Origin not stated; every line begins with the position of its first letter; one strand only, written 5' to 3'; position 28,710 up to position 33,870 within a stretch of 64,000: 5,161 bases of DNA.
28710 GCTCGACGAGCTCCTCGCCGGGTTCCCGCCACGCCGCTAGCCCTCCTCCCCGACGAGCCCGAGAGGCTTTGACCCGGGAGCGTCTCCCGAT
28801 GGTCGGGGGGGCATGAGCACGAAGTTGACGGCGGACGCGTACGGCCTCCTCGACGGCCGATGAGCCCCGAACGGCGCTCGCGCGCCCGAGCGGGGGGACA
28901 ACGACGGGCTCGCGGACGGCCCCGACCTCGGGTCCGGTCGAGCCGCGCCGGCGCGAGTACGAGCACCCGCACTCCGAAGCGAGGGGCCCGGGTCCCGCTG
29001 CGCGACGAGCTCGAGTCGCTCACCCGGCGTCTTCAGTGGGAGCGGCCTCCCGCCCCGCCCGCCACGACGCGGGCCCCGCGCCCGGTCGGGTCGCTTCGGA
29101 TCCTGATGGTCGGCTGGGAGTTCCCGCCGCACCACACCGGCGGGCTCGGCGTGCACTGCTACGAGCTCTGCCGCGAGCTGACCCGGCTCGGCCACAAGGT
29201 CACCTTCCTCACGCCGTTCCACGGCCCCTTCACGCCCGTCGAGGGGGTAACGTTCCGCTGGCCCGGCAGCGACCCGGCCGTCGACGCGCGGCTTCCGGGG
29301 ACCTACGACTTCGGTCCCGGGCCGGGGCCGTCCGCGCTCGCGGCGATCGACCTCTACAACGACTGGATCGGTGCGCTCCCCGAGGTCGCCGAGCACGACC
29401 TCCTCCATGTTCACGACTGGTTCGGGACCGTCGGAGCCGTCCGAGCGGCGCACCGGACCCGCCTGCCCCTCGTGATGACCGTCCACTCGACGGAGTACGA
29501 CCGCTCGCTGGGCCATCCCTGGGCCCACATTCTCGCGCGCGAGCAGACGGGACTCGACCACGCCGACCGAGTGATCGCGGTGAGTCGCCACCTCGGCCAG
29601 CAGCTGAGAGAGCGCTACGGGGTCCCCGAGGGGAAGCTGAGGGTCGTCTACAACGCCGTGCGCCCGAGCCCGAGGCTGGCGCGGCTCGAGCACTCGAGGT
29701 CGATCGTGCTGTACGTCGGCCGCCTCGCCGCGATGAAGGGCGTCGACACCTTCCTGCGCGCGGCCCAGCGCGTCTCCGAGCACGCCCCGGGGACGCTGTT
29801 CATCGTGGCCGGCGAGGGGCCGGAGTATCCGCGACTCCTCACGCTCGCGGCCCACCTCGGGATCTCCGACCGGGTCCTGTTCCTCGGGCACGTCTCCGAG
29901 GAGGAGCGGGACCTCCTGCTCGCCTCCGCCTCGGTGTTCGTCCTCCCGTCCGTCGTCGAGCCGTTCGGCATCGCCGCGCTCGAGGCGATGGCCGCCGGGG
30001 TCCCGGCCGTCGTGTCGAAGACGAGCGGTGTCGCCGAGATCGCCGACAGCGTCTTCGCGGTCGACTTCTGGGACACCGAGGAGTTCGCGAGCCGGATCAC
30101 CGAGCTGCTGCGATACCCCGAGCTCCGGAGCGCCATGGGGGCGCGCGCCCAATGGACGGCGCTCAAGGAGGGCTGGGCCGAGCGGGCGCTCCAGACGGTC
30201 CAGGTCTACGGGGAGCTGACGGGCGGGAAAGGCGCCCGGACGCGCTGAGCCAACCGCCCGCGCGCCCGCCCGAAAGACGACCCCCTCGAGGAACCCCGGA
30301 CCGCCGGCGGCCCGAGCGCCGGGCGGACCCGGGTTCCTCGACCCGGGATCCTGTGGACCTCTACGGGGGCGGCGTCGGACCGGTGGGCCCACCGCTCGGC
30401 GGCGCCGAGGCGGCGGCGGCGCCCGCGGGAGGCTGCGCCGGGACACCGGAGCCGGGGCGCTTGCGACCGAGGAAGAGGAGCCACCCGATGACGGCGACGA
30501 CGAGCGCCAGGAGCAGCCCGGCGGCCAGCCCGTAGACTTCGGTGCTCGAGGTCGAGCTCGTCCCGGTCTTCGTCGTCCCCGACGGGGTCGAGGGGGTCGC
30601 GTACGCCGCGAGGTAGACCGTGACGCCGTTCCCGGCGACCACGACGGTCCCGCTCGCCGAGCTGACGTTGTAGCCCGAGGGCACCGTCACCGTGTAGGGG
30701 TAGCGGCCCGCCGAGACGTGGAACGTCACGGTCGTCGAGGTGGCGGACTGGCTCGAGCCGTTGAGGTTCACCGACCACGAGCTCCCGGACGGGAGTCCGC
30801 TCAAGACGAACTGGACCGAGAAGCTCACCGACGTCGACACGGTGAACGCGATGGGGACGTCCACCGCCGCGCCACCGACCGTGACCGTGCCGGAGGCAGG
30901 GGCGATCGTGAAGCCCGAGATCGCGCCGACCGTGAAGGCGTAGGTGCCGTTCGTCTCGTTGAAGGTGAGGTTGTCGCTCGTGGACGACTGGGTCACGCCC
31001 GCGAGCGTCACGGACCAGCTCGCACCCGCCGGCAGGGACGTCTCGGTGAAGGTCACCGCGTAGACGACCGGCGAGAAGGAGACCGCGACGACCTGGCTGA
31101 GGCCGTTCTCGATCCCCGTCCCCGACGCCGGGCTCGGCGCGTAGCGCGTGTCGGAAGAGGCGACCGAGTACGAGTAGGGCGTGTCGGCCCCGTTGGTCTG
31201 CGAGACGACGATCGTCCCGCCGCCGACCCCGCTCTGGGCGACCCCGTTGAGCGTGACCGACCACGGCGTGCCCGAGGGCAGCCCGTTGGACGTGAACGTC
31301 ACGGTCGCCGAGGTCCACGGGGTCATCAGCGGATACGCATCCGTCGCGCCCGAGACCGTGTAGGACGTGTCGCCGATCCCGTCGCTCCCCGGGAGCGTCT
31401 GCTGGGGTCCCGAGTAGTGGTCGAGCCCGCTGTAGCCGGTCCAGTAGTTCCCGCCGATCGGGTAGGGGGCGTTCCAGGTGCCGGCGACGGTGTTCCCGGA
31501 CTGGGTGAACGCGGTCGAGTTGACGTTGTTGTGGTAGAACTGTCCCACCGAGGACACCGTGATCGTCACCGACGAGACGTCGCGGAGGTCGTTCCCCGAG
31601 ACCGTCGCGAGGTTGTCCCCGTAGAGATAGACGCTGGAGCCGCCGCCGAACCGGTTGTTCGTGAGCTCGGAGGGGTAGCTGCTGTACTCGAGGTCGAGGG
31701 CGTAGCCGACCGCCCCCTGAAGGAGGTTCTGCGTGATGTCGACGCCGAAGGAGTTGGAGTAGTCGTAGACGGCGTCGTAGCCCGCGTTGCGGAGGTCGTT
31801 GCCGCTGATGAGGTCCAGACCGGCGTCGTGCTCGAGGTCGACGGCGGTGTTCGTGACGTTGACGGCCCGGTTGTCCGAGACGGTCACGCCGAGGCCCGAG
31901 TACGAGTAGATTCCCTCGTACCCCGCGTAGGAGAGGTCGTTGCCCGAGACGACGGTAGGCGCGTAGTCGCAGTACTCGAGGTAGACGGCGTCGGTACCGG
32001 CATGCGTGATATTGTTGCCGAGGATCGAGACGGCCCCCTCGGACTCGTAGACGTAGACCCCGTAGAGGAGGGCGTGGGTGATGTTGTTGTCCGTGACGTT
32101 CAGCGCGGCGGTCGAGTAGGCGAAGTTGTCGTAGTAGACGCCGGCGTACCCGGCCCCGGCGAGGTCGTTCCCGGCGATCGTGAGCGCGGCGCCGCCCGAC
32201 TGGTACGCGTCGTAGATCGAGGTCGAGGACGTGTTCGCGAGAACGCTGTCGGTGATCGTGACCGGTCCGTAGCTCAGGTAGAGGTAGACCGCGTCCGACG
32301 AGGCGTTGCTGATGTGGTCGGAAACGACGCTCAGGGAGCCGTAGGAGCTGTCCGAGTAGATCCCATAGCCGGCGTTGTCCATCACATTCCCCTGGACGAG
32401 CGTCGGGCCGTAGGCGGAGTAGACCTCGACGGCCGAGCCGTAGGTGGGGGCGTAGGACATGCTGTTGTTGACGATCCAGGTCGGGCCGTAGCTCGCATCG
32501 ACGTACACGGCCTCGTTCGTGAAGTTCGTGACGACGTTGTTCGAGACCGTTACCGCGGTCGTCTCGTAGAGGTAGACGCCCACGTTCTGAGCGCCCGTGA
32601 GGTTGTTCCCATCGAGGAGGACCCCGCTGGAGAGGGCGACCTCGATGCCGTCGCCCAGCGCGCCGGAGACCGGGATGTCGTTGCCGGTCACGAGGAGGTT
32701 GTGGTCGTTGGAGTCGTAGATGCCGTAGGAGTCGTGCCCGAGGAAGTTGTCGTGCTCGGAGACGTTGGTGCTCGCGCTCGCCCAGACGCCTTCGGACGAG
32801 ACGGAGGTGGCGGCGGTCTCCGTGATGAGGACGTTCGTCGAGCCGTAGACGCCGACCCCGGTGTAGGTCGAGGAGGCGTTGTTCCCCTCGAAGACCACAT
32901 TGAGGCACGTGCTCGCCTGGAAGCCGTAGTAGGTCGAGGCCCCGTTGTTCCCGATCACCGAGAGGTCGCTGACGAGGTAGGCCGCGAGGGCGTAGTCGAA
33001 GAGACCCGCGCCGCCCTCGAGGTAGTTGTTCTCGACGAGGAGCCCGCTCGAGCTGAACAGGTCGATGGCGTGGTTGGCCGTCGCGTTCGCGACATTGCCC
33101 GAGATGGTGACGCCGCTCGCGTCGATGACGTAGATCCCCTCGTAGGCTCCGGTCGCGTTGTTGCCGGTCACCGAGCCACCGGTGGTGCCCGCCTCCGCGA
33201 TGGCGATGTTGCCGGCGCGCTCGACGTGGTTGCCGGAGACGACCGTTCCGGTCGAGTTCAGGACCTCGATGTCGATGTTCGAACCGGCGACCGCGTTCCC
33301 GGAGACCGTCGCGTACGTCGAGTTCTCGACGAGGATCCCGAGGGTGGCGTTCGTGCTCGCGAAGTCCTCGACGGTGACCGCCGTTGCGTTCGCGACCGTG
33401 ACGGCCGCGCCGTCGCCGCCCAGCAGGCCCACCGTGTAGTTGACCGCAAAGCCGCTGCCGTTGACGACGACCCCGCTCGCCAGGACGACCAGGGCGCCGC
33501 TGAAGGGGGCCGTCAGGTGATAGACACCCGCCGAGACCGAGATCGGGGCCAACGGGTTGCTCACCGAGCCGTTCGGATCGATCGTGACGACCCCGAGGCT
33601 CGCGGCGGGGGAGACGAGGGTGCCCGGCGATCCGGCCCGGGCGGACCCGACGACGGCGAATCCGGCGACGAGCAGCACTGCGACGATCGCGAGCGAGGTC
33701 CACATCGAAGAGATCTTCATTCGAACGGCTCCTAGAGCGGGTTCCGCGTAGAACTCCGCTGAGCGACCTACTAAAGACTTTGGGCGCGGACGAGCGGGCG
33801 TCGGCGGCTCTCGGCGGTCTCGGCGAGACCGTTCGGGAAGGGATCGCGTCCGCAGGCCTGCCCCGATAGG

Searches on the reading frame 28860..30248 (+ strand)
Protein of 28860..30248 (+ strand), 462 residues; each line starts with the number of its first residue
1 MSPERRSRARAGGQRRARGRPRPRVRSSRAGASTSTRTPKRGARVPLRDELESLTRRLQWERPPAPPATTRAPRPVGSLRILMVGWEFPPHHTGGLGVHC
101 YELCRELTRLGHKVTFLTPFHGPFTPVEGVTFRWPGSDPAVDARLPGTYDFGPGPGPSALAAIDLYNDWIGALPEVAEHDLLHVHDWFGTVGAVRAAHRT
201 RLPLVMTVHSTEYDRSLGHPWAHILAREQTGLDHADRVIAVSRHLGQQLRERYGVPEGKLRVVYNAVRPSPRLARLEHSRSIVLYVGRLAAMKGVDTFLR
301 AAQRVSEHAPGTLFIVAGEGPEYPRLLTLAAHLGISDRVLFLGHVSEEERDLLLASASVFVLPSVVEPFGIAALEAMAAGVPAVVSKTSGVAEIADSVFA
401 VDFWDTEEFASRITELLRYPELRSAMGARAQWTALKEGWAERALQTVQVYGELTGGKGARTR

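Call 45: search_protein_families(library=pfam, proteins=[window:28860-30248:+], max_evalue=0.001)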
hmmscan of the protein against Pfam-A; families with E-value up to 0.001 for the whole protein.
window:28860-30248:+ (462 aa): 7 families
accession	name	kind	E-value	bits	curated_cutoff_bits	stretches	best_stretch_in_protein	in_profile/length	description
PF00534.26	Glycos_transf_1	-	1.1e-37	129.6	26.4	1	278-430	13-169/172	Glycosyl transferases group 1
PF13692.12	Glyco_trans_1_4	-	4.4e-31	108.5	27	1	281-418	2-141/142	Glycosyl transferases group 1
PF13439.12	Glyco_transf_4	-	6e-31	108.2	28.5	1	94-268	2-167/170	Glycosyltransferase Family 4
PF13579.12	Glyco_trans_4_4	-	3e-23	83.4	29.7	1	94-265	1-157/158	Glycosyl transferase 4-like domain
PF20706.3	GT4-conflict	-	2.8e-20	73.1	26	1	232-398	144-323/385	Family 4 Glycosyltransferase in conflict systems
PF08323.17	Glyco_transf_5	-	3.4e-17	63.4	22.7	2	80-124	1-46/239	Starch synthase catalytic domain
PF13524.12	Glyco_trans_1_2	-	1.1e-06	29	25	1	308-443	11-139/144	Glycosyl transferase-like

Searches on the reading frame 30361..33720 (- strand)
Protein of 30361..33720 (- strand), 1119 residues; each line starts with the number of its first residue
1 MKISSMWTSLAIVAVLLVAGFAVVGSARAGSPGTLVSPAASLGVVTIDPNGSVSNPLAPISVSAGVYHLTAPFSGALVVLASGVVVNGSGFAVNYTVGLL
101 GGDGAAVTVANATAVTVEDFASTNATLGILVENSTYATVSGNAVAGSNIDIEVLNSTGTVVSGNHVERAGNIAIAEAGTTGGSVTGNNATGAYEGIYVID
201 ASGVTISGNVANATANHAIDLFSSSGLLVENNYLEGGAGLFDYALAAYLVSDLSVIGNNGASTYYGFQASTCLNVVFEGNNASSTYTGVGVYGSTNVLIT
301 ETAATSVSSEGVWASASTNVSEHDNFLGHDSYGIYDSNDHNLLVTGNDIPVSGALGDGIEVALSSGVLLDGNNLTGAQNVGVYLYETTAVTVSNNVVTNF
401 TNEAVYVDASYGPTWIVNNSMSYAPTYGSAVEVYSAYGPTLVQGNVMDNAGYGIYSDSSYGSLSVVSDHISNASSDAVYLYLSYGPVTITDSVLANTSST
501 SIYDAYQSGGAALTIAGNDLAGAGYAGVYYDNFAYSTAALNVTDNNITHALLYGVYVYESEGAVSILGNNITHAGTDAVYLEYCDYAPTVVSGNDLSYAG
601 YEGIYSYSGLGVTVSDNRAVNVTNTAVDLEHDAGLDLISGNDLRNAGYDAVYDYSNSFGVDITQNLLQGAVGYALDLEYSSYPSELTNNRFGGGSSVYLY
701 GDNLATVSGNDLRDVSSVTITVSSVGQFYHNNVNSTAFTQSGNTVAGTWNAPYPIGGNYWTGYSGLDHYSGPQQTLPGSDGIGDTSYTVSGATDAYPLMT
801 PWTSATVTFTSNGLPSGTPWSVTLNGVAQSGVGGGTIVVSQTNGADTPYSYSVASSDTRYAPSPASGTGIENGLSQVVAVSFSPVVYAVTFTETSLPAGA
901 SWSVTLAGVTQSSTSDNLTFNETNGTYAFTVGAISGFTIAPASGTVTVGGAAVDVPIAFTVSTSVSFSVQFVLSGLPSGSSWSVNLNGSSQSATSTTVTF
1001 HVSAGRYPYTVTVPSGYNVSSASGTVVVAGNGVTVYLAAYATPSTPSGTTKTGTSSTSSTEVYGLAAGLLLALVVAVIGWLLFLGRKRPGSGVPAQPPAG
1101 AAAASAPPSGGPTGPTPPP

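Call 3: search_protein_families(library=pfam, proteins=[window:30361-33720:-], max_evalue=1)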
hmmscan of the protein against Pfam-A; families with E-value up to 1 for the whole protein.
window:30361-33720:- (1119 aa): 3 families
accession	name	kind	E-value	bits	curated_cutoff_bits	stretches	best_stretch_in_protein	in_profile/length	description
PF13229.12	Beta_helix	-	3.6e-42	144.1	25.9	4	268-420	4-157/158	Right handed beta helix region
PF05048.19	NosD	-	8.6e-35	120.5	23.6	6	287-429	17-153/212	Periplasmic copper-binding protein (NosD)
PF09472.15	MtrF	-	0.11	12.3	22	1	1054-1079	34-59/62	Tetrahydromethanopterin S-methyltransferase, F subunit (MtrF)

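Call 4: search_protein_families(library=ncbifam, proteins=[window:30361-33720:-], max_evalue=1)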
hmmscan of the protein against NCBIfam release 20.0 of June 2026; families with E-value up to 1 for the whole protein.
window:30361-33720:- (1119 aa): 3 families
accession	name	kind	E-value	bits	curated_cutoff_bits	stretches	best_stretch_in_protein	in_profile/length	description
TIGR04247.1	NosD_copper_fam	subfamily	2.5e-15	55.9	300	3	81-295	54-272/377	nitrous oxide reductase family maturation protein NosD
TIGR03804.1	para_beta_helix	repeat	1.1e-09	37.8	19.45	5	195-235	1-40/44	parallel beta-helix repeat protein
NF009776.0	PRK13275.1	equivalog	0.089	12.1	64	1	1055-1083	38-66/70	tetrahydromethanopterin S-methyltransferase subunit F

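Call 27: find_encoding_contigs(protein=window:30361-33720:-, flank=3000, max_places=3)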
Protein window:30361-33720:- (1119 aa): no gene with exactly this product is on record in the collection.

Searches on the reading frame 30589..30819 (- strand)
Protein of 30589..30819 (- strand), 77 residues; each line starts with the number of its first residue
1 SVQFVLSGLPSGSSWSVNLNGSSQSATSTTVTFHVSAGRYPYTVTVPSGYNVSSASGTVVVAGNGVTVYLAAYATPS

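Call 34: search_protein_families(library=pfam, proteins=[window:30589-30819:-], max_evalue=10)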
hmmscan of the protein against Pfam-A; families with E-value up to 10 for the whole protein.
seq(77 aa): 4 families
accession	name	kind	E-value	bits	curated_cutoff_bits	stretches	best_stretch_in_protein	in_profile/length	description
PF24514.1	SpaA_4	-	0.014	16.6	27.3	1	3-65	15-76/107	Prealbumin-like fold domain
PF19403.5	SpaA_2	-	0.024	15.7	25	1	19-74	36-92/96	Prealbumin-like fold domain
PF03640.20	Lipoprotein_15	-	0.078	12.9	24.4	1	52-70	3-21/47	Secreted repeat of unknown function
PF17802.7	SpaA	-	0.093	13.3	23.1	1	20-70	33-85/91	Prealbumin-like fold domain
